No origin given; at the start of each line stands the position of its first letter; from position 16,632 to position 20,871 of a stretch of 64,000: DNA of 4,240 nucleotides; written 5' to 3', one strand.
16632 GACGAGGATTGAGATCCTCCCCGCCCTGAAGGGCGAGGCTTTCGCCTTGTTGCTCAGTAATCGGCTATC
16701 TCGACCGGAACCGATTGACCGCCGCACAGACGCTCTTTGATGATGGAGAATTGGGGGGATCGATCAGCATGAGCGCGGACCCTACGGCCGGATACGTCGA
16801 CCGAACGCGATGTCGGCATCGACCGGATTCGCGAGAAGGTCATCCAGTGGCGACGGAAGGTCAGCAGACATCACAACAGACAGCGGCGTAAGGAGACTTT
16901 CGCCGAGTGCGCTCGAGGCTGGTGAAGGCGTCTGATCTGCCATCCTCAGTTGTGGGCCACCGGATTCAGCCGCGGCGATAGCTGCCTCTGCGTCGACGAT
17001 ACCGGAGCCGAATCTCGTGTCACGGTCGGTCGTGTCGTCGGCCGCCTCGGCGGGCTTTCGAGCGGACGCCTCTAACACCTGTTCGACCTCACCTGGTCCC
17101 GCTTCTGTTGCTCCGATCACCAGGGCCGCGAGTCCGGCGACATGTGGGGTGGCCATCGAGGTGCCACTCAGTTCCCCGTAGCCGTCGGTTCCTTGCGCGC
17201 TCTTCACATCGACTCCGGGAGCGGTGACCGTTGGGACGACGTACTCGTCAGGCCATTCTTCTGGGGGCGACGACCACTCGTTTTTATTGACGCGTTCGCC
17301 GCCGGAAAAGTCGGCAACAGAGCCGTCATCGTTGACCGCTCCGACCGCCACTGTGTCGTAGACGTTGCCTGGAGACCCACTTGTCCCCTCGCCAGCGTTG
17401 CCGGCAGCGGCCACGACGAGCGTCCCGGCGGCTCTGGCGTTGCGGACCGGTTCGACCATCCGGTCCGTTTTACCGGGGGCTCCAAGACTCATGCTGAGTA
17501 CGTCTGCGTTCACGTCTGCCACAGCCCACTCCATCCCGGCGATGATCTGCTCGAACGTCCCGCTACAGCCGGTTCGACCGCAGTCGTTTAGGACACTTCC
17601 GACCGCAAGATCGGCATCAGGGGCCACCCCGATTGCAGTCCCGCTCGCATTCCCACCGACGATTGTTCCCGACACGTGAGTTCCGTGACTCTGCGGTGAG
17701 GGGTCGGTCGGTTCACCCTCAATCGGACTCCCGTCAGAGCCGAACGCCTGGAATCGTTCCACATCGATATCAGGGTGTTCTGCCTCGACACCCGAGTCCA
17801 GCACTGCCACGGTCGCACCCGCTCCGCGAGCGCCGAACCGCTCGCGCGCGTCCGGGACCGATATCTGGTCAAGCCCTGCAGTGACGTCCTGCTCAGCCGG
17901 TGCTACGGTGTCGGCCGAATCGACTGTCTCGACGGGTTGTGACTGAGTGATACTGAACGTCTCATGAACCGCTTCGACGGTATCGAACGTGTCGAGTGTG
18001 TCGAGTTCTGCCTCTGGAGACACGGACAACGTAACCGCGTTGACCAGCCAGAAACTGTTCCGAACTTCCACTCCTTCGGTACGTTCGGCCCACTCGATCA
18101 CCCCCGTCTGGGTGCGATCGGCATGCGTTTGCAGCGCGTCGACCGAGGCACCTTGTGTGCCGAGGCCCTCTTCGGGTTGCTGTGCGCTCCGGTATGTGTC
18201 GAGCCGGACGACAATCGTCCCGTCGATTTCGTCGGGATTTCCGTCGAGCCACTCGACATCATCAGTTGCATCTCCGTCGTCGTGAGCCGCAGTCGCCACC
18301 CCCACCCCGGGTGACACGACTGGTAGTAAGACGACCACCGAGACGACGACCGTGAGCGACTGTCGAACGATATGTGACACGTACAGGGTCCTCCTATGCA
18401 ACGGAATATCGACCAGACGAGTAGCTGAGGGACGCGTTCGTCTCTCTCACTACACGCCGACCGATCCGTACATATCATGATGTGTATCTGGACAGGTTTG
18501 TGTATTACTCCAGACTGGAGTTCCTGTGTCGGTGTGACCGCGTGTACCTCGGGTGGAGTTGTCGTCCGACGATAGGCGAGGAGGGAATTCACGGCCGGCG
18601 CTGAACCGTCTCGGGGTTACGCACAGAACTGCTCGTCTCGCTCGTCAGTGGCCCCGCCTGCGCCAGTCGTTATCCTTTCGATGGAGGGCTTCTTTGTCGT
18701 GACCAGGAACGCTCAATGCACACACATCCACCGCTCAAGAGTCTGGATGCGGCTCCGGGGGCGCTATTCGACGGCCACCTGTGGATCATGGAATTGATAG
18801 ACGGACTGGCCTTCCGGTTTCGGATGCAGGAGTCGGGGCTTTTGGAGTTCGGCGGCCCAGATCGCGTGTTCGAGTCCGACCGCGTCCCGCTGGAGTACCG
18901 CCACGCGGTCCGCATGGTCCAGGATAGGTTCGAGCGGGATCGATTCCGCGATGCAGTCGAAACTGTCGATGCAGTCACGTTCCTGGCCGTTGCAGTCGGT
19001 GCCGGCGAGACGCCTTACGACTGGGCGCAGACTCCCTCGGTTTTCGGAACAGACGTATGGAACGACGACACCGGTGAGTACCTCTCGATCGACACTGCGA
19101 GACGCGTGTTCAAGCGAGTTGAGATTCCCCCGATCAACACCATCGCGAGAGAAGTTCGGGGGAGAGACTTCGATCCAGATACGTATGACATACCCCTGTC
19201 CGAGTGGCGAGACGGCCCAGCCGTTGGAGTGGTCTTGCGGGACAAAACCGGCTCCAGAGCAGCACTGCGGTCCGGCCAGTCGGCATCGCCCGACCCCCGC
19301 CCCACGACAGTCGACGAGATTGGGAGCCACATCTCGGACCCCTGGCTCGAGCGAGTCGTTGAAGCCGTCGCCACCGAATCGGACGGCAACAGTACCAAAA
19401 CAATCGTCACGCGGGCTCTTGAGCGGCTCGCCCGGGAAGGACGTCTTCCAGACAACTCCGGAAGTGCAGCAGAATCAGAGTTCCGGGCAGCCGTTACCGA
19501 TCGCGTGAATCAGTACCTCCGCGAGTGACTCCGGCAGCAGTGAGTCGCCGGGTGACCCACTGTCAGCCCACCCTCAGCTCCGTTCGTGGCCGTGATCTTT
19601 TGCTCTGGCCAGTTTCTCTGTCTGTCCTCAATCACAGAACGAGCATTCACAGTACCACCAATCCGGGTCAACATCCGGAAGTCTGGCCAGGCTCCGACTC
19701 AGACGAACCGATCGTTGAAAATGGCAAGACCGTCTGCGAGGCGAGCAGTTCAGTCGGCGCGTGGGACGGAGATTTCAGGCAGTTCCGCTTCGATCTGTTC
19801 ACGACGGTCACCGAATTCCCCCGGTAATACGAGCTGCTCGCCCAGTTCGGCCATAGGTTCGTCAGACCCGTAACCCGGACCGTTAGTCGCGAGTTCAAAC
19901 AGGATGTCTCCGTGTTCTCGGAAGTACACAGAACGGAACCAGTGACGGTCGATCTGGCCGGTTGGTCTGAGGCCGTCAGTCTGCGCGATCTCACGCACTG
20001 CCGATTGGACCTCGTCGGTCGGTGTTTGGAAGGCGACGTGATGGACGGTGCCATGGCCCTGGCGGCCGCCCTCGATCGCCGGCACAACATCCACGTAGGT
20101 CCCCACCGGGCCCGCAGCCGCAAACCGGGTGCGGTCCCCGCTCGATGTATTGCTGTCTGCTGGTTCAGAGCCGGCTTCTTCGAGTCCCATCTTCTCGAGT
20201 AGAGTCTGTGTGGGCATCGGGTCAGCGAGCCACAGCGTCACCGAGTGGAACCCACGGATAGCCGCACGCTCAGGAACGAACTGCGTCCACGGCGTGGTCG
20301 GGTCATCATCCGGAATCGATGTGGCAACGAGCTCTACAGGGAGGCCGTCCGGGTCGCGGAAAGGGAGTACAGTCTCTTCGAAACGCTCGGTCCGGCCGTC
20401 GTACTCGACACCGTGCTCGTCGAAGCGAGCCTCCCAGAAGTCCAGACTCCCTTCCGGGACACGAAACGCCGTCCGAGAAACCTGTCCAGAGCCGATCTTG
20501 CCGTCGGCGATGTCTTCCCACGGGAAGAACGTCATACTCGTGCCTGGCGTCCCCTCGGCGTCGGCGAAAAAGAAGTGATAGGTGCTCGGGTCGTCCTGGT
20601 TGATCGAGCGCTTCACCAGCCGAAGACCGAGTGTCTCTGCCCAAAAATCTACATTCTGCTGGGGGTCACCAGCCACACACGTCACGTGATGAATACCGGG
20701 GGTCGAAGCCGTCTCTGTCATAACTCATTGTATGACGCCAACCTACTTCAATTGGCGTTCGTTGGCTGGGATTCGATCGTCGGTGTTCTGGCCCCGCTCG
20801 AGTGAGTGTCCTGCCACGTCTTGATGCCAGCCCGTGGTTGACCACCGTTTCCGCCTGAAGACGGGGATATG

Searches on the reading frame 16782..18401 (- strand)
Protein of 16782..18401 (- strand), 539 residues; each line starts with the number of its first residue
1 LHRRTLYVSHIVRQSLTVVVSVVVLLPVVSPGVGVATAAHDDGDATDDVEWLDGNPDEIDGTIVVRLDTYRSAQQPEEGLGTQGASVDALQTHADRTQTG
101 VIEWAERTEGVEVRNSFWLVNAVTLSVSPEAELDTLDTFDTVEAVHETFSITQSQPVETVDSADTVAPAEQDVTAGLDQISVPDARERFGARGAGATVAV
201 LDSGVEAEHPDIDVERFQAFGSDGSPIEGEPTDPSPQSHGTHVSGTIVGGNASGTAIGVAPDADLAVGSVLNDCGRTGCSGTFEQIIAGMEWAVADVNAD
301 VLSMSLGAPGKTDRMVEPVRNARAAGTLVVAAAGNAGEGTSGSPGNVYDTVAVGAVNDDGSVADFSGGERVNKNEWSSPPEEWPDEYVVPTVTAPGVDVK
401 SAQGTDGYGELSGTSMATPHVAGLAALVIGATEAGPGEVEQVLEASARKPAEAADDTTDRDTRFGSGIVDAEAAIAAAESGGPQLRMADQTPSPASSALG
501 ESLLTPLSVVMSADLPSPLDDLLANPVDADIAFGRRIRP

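Call 12: search_protein_families(library=pfam, proteins=[window:16782-18401:-])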
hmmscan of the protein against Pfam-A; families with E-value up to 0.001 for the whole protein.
window:16782-18401:- (539 aa): 1 family
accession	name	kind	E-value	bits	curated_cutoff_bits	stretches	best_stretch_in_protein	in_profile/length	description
PF00082.27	Peptidase_S8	-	8.5e-44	150.4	21.8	1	193-457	1-280/288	Subtilase family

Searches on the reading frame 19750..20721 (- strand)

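Call 9: search_protein_families(library=pfam, proteins=[window:19750-20721:-])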
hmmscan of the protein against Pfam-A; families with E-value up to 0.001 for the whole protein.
window:19750-20721:- (323 aa): 2 families
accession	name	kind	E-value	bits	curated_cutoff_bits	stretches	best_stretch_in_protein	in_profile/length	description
PF00903.31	Glyoxalase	-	5.5e-12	46.6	20.6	1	9-131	1-121/121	Glyoxalase/Bleomycin resistance protein/Dioxygenase superfamily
PF13669.12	Glyoxalase_4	-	2.5e-05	25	27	0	96-189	17-100/109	Glyoxalase/Bleomycin resistance protein/Dioxygenase superfamily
